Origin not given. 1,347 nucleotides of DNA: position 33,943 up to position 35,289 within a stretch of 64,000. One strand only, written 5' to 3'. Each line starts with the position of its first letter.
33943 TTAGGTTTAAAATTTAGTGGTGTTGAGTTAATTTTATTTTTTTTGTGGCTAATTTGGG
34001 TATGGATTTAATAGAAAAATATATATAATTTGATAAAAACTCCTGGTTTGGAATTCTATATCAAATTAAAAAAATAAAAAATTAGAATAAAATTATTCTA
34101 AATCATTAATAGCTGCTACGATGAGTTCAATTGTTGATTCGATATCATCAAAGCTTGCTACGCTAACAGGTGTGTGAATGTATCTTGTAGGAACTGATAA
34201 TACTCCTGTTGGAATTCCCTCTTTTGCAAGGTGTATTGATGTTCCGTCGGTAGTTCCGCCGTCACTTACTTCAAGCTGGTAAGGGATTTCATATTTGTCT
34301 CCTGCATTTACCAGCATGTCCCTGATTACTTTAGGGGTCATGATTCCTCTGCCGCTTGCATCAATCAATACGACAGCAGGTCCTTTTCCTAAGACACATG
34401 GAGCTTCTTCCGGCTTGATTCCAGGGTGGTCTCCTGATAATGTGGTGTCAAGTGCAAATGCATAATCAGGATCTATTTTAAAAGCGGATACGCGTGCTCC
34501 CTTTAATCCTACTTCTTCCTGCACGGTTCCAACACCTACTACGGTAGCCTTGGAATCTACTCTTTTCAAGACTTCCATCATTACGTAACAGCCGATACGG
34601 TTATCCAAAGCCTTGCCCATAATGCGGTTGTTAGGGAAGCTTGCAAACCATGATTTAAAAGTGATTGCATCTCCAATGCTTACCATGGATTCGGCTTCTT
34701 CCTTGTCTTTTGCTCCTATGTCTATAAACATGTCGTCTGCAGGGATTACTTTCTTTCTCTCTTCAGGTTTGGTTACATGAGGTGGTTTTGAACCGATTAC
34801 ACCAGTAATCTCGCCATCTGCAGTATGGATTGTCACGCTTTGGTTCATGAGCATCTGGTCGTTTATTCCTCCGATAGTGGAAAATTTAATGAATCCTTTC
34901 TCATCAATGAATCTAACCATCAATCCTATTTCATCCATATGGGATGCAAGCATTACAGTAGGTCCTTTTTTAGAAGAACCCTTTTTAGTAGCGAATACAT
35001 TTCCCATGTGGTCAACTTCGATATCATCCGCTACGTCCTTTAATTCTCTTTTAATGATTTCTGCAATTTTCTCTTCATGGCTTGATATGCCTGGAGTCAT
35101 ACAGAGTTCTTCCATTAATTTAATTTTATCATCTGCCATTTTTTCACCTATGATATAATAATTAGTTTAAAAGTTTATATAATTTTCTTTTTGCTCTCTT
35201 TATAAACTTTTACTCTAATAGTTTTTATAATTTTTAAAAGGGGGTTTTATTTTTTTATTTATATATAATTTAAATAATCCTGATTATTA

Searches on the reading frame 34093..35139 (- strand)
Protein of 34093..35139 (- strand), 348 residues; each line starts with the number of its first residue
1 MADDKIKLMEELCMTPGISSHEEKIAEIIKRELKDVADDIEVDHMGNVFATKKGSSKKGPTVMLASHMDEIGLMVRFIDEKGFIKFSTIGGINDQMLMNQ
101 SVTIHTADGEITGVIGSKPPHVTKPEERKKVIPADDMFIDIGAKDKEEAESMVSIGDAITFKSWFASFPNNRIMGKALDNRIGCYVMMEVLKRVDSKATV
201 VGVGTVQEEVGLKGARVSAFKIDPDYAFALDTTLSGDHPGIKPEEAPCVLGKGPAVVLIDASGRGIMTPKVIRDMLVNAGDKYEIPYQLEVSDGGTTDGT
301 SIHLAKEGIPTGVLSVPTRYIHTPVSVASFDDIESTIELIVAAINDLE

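Call 21: search_protein_families(library=pfam, proteins=[window:34093-35139:-], max_evalue=0.00001)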
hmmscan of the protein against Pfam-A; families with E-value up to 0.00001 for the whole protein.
window:34093-35139:- (348 aa): 1 family
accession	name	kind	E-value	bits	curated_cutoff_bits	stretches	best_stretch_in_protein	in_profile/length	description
PF05343.19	Peptidase_M42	-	1.1e-107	359.8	23.2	1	46-339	1-292/292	M42 glutamyl aminopeptidase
